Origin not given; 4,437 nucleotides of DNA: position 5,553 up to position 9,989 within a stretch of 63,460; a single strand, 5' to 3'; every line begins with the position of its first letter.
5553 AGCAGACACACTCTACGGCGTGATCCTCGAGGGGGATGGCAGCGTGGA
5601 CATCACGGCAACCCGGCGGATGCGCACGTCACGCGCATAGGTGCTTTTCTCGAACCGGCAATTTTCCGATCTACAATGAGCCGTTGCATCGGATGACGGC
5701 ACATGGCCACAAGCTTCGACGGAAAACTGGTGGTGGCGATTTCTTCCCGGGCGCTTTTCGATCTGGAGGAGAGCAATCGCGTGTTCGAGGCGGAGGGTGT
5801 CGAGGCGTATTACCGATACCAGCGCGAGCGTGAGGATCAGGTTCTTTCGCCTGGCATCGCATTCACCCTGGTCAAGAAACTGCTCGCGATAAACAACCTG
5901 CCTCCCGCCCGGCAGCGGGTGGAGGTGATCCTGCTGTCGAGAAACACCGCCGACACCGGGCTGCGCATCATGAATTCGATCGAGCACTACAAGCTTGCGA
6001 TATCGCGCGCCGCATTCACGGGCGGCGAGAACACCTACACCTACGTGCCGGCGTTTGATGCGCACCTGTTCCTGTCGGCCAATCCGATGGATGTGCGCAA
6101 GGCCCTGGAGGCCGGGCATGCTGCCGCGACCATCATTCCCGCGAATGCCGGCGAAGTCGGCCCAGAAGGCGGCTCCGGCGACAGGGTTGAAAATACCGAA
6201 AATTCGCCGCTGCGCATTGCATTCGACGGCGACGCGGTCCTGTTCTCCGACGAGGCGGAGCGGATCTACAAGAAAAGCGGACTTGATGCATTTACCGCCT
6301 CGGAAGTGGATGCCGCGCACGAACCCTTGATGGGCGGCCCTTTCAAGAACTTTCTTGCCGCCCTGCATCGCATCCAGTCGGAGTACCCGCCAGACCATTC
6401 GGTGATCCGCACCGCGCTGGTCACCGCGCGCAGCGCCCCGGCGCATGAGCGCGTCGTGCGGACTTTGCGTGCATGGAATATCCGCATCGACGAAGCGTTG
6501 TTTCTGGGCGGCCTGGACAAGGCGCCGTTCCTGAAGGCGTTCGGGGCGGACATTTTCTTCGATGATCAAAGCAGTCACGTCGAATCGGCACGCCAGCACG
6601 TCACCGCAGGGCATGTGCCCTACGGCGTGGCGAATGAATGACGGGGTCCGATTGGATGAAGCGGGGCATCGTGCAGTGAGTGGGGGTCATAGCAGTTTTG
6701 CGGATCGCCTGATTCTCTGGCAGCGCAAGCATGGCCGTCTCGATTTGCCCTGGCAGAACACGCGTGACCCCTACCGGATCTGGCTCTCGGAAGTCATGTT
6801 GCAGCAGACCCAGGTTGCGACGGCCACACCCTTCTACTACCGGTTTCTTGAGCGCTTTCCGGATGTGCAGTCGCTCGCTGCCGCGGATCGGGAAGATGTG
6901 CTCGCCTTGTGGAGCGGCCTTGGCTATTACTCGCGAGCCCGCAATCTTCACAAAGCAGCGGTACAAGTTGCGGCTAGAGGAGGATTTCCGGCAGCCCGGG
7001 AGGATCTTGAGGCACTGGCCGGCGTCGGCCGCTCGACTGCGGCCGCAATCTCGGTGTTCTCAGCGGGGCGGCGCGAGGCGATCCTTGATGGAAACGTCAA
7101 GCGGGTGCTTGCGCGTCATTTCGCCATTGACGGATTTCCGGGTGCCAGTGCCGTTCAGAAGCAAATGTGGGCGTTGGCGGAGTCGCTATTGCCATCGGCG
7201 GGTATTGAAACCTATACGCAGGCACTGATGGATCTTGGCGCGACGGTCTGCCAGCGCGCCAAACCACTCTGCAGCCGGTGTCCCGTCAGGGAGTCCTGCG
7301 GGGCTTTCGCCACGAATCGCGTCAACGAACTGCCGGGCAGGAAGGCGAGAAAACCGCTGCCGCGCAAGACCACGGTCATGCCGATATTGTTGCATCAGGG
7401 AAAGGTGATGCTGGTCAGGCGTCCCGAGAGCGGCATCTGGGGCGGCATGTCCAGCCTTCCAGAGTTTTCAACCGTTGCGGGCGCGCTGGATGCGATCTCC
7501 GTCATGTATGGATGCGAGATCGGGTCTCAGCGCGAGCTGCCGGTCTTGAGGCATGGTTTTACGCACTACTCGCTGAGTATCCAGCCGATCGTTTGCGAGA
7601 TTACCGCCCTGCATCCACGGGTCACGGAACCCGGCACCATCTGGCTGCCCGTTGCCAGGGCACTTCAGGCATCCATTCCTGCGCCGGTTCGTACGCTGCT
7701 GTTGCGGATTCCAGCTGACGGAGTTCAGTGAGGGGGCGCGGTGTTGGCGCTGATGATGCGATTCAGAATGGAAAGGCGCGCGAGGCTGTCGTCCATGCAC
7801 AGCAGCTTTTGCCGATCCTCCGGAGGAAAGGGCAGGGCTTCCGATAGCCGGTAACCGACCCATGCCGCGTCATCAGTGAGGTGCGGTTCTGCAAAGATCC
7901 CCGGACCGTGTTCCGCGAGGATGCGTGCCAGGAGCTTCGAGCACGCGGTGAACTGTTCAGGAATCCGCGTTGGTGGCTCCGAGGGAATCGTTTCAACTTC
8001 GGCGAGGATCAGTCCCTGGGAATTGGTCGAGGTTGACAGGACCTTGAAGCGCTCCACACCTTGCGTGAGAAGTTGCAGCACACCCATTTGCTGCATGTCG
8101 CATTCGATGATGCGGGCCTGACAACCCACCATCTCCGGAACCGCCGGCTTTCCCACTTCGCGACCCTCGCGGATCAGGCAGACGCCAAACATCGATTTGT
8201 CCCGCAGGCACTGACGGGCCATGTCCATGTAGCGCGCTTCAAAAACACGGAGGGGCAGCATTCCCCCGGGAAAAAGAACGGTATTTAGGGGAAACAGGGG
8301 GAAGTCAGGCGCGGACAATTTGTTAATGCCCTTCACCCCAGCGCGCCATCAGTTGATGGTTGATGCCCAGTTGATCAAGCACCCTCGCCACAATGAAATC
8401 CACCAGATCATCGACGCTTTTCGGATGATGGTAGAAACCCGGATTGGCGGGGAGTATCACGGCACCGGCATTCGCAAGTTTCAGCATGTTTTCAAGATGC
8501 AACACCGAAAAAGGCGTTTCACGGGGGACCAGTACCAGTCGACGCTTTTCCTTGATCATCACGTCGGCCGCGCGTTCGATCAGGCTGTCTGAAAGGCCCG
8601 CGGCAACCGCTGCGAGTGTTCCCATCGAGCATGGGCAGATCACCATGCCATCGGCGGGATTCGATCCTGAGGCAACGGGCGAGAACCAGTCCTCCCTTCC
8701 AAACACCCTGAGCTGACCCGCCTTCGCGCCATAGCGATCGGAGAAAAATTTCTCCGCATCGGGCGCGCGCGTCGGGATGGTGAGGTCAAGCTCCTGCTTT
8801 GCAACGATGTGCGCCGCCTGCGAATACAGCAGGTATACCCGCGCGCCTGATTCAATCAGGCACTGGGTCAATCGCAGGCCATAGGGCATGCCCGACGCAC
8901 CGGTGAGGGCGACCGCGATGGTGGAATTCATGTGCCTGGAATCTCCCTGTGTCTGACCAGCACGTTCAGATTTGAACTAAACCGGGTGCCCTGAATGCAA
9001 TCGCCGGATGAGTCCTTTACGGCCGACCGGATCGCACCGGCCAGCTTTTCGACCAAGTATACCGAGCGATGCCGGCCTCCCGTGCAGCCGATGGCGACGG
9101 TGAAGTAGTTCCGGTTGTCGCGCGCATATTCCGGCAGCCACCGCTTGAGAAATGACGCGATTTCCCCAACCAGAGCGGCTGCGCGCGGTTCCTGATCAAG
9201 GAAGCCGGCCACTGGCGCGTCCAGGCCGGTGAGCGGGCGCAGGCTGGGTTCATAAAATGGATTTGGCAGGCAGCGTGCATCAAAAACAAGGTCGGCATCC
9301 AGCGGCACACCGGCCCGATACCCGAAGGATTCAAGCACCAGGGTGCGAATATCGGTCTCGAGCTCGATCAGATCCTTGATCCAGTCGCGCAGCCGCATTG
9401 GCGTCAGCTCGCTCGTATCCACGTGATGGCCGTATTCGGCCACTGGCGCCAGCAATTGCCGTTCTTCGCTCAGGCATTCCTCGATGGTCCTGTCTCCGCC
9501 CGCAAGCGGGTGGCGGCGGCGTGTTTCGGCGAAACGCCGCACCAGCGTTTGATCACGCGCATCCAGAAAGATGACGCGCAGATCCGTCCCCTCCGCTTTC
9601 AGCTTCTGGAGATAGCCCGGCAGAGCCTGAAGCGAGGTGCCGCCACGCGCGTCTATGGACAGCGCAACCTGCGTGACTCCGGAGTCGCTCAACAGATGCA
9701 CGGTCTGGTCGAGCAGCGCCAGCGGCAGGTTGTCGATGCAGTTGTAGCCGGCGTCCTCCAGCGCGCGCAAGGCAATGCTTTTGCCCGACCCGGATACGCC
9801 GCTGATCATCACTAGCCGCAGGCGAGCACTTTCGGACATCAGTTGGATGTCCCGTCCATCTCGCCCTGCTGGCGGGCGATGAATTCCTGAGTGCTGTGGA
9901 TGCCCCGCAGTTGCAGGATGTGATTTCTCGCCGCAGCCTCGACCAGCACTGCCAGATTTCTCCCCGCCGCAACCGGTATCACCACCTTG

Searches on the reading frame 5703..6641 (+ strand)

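Call 88: search_protein_families(library=pfam, proteins=[window:5703-6641:+], max_evalue=0.000001)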
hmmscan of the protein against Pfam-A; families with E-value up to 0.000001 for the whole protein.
window:5703-6641:+ (312 aa): 1 family
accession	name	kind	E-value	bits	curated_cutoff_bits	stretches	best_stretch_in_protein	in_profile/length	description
PF06189.17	5-nucleotidase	-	1.3e-132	441.6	28.2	1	1-312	1-302/302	5'-nucleotidase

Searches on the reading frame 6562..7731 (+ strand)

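Call 88: search_protein_families(library=pfam, proteins=[window:6562-7731:+], max_evalue=0.000001)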
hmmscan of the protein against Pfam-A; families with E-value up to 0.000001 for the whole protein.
window:6562-7731:+ (389 aa): 2 families
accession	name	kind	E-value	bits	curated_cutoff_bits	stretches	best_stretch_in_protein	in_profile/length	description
PF00730.31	HhH-GPD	-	3.8e-22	79.1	26.2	1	76-206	2-106/108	HhH-GPD superfamily base excision DNA repair protein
PF14815.12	NUDIX_4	-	4.6e-15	55.8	35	1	275-380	4-111/113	NUDIX domain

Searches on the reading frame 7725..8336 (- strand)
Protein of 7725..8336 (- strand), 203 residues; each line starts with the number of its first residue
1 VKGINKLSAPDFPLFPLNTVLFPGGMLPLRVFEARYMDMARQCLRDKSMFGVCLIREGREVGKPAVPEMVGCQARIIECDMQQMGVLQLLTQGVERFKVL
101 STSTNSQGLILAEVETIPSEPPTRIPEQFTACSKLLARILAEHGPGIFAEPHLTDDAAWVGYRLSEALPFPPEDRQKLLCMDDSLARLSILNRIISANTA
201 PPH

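Call 90: search_protein_families(library=pfam, proteins=[window:7725-8336:-], max_evalue=0.00001)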
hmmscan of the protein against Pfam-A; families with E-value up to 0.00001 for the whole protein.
window:7725-8336:- (203 aa): 1 family
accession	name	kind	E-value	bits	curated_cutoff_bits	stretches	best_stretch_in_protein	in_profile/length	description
PF02190.22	LON_substr_bdg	-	9.2e-29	101.2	28.7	1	13-195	3-198/200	ATP-dependent protease La (LON) substrate-binding domain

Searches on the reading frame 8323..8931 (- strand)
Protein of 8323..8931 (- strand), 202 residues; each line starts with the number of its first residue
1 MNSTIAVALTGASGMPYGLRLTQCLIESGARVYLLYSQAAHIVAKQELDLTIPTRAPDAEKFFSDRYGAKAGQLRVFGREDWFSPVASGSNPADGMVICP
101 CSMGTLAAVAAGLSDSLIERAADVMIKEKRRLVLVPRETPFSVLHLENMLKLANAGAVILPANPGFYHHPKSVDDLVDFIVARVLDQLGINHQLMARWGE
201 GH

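Call 88: search_protein_families(library=pfam, proteins=[window:8323-8931:-], max_evalue=0.000001)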
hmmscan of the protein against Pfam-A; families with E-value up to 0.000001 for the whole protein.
window:8323-8931:- (202 aa): 1 family
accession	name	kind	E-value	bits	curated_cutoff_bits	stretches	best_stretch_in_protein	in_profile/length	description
PF02441.25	Flavoprotein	-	2e-47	161.2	22.7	1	4-188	2-162/162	Flavoprotein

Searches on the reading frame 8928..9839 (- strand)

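Call 88: search_protein_families(library=pfam, proteins=[window:8928-9839:-], max_evalue=0.000001)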
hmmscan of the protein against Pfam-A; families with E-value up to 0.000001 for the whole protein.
window:8928-9839:- (303 aa): 2 families
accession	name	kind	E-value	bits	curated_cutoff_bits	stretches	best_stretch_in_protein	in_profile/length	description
PF22740.1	PapZ_C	-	2.7e-40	137.7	27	1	166-273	2-109/121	RapZ C-terminal domain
PF03668.21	RapZ-like_N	-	3.3e-40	137.9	25.4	1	8-157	2-153/158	RapZ-like N-terminal domain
